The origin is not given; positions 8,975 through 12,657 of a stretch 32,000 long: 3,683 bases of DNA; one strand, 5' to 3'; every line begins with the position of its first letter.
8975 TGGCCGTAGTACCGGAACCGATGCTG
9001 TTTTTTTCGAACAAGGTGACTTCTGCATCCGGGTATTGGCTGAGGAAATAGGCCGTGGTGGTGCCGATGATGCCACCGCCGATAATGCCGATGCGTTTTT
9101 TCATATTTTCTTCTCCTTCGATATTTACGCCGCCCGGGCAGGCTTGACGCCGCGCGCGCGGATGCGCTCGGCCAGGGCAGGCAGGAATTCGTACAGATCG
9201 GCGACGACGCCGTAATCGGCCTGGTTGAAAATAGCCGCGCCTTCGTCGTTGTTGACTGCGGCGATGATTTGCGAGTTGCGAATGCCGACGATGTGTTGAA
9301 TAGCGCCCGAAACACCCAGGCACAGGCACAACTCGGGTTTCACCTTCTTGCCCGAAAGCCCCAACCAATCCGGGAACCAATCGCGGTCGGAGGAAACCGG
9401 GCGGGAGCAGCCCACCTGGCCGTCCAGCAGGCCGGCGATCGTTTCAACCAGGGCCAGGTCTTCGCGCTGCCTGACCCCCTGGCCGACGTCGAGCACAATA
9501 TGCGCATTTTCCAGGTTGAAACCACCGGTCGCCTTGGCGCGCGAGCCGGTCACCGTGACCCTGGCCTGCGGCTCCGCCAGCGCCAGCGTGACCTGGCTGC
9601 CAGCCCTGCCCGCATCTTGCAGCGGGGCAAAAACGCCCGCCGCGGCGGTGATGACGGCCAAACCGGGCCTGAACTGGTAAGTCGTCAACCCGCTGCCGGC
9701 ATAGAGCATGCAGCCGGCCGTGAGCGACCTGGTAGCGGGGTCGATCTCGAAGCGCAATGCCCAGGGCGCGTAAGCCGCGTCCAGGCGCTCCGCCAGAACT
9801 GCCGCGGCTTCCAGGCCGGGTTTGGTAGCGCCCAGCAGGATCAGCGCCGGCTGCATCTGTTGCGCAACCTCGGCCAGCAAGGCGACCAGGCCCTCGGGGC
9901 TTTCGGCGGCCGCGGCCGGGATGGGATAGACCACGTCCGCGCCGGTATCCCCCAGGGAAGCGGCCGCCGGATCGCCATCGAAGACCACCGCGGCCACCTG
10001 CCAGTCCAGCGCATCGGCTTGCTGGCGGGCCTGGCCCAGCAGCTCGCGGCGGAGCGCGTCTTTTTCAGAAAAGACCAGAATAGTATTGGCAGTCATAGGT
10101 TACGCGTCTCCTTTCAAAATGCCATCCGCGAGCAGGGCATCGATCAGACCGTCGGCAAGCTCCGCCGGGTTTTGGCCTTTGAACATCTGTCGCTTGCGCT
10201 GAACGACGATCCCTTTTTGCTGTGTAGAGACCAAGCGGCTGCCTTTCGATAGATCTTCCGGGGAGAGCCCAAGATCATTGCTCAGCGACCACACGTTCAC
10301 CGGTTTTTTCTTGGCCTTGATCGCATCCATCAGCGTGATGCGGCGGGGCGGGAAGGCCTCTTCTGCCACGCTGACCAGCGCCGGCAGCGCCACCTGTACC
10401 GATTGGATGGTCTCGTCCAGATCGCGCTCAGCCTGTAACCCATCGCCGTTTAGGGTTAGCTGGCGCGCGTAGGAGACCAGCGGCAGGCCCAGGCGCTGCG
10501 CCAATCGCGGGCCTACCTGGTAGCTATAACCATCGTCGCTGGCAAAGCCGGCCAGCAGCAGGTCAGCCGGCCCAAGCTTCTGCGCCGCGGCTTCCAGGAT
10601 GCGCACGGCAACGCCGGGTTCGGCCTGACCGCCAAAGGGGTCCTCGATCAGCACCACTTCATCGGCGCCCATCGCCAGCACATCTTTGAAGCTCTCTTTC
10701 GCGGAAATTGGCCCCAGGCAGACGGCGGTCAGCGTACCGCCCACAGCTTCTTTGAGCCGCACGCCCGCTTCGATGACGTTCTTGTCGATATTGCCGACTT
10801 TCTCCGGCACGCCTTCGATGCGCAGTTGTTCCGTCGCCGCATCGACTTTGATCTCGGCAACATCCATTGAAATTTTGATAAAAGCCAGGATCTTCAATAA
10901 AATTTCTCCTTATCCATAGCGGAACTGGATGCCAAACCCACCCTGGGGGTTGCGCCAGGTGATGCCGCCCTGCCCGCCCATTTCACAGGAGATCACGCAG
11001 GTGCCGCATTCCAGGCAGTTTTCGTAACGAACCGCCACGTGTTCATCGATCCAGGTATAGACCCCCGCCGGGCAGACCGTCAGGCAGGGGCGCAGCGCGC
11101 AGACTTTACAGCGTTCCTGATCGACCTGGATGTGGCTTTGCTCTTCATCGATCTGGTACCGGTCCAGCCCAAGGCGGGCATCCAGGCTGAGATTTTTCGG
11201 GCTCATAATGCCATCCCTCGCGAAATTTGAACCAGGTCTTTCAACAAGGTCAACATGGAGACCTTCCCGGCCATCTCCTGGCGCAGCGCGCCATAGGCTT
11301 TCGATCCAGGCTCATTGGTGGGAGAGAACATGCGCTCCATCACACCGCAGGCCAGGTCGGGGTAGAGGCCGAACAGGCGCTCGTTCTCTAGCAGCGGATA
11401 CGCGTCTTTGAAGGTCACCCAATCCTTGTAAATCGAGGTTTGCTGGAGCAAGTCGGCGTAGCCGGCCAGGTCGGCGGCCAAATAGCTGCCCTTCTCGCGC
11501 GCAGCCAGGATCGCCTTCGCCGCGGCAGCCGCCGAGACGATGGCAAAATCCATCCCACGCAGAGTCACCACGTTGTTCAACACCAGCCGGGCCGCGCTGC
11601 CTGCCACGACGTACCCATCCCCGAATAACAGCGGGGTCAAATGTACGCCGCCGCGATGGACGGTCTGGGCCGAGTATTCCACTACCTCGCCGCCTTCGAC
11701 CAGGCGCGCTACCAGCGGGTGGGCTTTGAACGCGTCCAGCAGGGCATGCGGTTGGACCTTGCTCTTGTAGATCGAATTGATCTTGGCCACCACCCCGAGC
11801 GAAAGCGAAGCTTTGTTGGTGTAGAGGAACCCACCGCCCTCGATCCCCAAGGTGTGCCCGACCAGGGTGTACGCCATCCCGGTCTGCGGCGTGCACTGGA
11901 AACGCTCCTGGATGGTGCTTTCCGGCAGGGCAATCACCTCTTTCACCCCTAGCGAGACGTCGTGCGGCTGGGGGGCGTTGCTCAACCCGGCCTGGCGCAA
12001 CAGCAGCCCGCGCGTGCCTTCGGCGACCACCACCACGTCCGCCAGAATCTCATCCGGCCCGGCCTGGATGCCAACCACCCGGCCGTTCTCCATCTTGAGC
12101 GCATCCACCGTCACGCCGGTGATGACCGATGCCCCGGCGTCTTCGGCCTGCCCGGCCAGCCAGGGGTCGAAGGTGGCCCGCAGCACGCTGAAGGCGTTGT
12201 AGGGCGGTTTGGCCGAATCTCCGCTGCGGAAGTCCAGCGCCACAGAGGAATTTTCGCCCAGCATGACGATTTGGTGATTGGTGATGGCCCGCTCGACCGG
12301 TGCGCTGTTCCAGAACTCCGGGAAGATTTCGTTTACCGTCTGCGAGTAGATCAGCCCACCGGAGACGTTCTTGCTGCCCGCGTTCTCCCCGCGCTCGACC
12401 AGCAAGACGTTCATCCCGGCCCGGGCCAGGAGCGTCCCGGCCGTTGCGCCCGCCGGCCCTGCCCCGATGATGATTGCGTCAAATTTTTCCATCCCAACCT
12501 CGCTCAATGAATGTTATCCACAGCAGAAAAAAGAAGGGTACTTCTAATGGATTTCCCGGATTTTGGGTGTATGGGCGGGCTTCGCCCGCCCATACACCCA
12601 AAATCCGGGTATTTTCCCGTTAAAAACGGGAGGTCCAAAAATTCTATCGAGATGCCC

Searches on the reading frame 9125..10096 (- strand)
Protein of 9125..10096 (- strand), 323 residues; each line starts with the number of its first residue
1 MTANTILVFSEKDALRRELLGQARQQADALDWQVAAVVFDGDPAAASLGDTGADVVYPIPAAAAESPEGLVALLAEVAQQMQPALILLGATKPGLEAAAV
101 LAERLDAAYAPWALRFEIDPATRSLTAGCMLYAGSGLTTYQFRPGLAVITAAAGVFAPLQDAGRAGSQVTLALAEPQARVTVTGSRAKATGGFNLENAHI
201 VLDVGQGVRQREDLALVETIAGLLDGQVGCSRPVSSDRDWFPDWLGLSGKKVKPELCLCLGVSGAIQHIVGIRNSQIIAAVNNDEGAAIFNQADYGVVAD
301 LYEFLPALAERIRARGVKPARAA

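Call 5: search_protein_families(library=pfam, proteins=[window:9125-10096:-])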
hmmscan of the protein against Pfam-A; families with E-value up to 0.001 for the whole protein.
window:9125-10096:- (323 aa): 2 families
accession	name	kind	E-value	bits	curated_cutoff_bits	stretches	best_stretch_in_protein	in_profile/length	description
PF00766.25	ETF_alpha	-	3e-23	82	27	1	194-273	1-81/81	Electron transfer flavoprotein FAD-binding domain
PF01012.27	ETF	-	2.4e-20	73.5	26.7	1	17-171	18-176/181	Electron transfer flavoprotein domain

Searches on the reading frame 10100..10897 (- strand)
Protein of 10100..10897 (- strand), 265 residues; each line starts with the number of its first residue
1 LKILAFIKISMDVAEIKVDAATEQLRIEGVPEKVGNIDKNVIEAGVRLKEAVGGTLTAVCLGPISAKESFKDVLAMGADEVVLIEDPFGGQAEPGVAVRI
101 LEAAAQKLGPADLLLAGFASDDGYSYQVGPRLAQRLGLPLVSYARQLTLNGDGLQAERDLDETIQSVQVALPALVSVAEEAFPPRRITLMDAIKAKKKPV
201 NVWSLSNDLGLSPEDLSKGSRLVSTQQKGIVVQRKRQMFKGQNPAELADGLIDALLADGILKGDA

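Call 5: search_protein_families(library=pfam, proteins=[window:10100-10897:-])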
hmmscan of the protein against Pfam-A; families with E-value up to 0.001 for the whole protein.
window:10100-10897:- (265 aa): 1 family
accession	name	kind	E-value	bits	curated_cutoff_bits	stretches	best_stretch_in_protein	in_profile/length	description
PF01012.27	ETF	-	3.4e-36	125.2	26.7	1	29-206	8-179/181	Electron transfer flavoprotein domain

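Call 68: search_solved_structures(query=window:10100-10897:-, max_evalue=1e-10)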
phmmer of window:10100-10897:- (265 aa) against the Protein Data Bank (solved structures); distinct sequences matched with E-value up to 1e-10: 10.
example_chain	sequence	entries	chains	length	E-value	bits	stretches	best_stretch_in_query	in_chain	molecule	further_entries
6fah_B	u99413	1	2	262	4.2e-32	114.7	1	1-217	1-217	Caffeyl-CoA reductase-Etf complex subunit CarD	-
4kpu_B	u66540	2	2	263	8.7e-28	100.6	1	1-261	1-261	Electron transfer flavoprotein alpha/beta-subunit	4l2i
7koe_A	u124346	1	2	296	2e-27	99.4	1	4-255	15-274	Electron transfer flavoprotein, beta subunit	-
5ol2_B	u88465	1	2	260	2.6e-27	99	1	1-220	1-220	Electron transfer flavoprotein small subunit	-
7qh2_B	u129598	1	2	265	3.5e-26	95.3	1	2-199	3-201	Lactate dehydrogenase (NAD(+),ferredoxin) subunit LctB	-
1efv_B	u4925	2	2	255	8e-21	77.8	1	2-212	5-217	ELECTRON TRANSFER FLAVOPROTEIN | Electron transfer flavoprotein beta-subunit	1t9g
2a1t_S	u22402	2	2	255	3e-20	75.9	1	2-212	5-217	Electron transfer flavoprotein beta-subunit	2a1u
1efp_B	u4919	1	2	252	3.4e-17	65.9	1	2-204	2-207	PROTEIN (ELECTRON TRANSFER FLAVOPROTEIN)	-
5ow0_B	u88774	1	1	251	6.6e-14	55.1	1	33-201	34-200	Electron transfer flavoprotein, beta subunit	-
1o94_C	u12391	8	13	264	5.4e-11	45.6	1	41-241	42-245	ELECTRON TRANSFER FLAVOPROTEIN BETA-SUBUNIT | ELECTRON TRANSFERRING FLAVOPROTEIN BETA-SUBUNIT | Electron transfer flavoprotein subunit beta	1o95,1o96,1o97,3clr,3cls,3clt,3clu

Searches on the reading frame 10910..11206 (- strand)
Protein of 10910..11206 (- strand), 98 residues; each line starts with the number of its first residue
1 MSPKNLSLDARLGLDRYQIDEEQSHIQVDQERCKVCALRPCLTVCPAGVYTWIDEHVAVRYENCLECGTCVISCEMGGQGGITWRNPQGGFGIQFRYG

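Call 5: search_protein_families(library=pfam, proteins=[window:10910-11206:-])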
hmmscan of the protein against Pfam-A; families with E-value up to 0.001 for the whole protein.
window:10910-11206:- (98 aa): 9 families
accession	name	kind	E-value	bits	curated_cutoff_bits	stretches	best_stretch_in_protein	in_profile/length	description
PF12837.12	Fer4_6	-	6.9e-09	35.7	25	1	26-50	2-24/24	4Fe-4S binding domain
PF12838.12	Fer4_7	-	3.5e-08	34.2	27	0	17-49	22-52/52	4Fe-4S dicluster domain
PF14697.11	Fer4_21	-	1.2e-07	32.2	35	0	59-82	3-26/59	4Fe-4S dicluster domain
PF13237.11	Fer4_10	-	4e-07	30.3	25.5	1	26-74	2-52/53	4Fe-4S dicluster domain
PF05187.19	Fer4_ETF_QO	-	1.3e-06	29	24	1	39-94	44-102/104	Electron transfer flavoprotein-ubiquinone oxidoreductase, 4Fe-4S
PF12797.12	Fer4_2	-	4.4e-06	26.7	24.5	0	56-74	2-20/22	4Fe-4S binding domain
PF13187.11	Fer4_9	-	7.7e-06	26.3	27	1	32-77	1-50/52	4Fe-4S dicluster domain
PF13183.11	Fer4_8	-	0.00019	22.4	27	0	62-80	3-21/68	4Fe-4S dicluster domain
PF25160.1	LdpA_Fe-S-bd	-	0.00053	20.2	27.6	0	38-76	6-40/49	LdpA Fe-S cluster-binding domain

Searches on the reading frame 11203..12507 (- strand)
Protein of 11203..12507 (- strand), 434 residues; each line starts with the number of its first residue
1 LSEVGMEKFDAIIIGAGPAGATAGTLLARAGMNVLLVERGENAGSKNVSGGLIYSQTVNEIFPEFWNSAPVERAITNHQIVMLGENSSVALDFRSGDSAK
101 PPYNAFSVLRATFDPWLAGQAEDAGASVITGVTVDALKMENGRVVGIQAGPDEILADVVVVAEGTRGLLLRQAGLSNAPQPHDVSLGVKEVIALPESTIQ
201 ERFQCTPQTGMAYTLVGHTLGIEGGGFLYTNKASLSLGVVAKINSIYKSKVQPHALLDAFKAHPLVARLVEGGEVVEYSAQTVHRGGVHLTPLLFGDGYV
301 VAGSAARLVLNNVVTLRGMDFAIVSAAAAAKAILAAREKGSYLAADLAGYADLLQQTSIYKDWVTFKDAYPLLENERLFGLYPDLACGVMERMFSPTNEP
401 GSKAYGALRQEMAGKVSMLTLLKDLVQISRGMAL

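Call 5: search_protein_families(library=pfam, proteins=[window:11203-12507:-])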
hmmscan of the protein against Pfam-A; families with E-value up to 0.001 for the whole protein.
window:11203-12507:- (434 aa): 12 families
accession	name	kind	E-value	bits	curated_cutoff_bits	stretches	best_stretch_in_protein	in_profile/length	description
PF01266.30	DAO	-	6.9e-13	49.3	27.9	2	10-57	1-50/353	FAD dependent oxidoreductase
PF01494.25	FAD_binding_3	-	4.8e-11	42.9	22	1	9-192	2-186/349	FAD binding domain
PF12831.13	FAD_oxidored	-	2.7e-10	40.6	27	1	10-175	1-155/416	FAD dependent oxidoreductase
PF21162.3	ETFQO_UQ-bd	-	6.7e-09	36.6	27.7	1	185-282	2-95/96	ETF-QO, ubiquinone-binding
PF00890.30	FAD_binding_2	-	1.6e-08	34.6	20.4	1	10-52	1-44/414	FAD binding domain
PF07992.20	Pyr_redox_2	-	3.4e-08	33.7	26.1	1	10-60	2-48/291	Pyridine nucleotide-disulphide oxidoreductase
PF03486.20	HI0933_like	-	1.9e-07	31.3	50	1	10-166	2-165/244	HI0933-like protein Rossmann domain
PF13450.12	NAD_binding_8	-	3.7e-07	30.8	21.9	1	13-44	1-32/68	NAD(P)-binding Rossmann-like domain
PF01946.23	Thi4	-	1.1e-05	25.2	26.2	1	8-58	17-68/235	Thi4 family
PF04820.20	Trp_halogenase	-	1.6e-05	24.4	21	0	100-173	147-221/458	Tryptophan halogenase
PF01134.28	GIDA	-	0.00012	21.7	22.1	1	10-167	1-154/391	Glucose inhibited division protein A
PF13738.12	Pyr_redox_3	-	0.0004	20.2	30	1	12-41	1-31/305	Pyridine nucleotide-disulphide oxidoreductase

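Call 7: search_protein_families(library=ncbifam, proteins=[window:11203-12507:-])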
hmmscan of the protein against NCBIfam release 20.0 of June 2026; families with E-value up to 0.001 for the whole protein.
window:11203-12507:- (434 aa): 65 families (the best 25 are shown)
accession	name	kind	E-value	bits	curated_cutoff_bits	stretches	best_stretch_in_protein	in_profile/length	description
NF007450.0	PRK10015.1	subfamily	3.1e-115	385.3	466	1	7-426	4-423/429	FAD-dependent oxidoreductase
NF007542.0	PRK10157.1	subfamily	1e-107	360.5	610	1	7-425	4-421/428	FAD-dependent oxidoreductase FixC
TIGR02032.1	GG-red-SF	subfamily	3.3e-25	89.4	158.8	1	9-333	1-297/297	geranylgeranyl reductase family protein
NF041080.1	DGGGPL_reductase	equivalog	6.5e-15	54.9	580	1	8-171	1-161/447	digeranylgeranylglycerophospholipid reductase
NF049967.1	QhpG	equivalog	1.1e-11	44.3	240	1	12-171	2-146/423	flavin-dependent monooxygenase QhpG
NF045655.1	MkRedMenJ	equivalog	1.5e-11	43.9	700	1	8-174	4-167/406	menaquinone reductase MenJ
TIGR02023.1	BchP-ChlP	subfamily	3.1e-11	42.9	343.3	1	10-201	2-186/388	geranylgeranyl diphosphate reductase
NF041160.1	DGGPL_Thplmales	equivalog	1.2e-10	40.9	780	1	6-356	1-333/396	digeranylgeranylglycerophospholipid reductase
NF041385.1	Dggglyphlred_Halo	equivalog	1.9e-10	39.9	700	1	7-190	3-174/405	digeranylgeranylglycerophospholipid reductase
NF004834.1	PRK06185.1-3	subfamily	2.3e-09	36.5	500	1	8-178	7-181/420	FAD-dependent oxidoreductase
NF005313.0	PRK06847.1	subfamily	3.1e-09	36.3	372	1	11-188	7-183/375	hypothetical protein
NF001933.0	PRK00711.1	subfamily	6.1e-09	35.4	383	1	115-173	205-264/429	D-amino acid dehydrogenase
NF004835.0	PRK06185.1-4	equivalog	9.6e-09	34.5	601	1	8-177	10-183/411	FAD-dependent oxidoreductase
NF003585.0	PRK05249.1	equivalog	1.5e-08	33.7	465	1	6-61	4-59/464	Si-specific NAD(P)(+) transhydrogenase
TIGR02028.1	ChlP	equivalog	2.1e-08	33.4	505.3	1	12-135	4-117/398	geranylgeranyl reductase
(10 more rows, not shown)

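Call 69: search_solved_structures(query=window:11203-12492:-, max_evalue=1e-10)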
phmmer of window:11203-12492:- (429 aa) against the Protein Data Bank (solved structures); distinct sequences matched with E-value up to 1e-10: 3.
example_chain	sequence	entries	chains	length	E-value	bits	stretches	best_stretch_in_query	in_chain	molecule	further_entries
7koe_C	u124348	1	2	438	1.6e-70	241.1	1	3-421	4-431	Electron transfer flavoprotein-quinone oxidoreductase FixC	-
2gmh_A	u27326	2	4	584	2.4e-19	72.7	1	2-368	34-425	Electron transfer flavoprotein-ubiquinone oxidoreductase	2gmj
8zop_A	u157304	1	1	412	5.7e-11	45.1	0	2-144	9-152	Halogenase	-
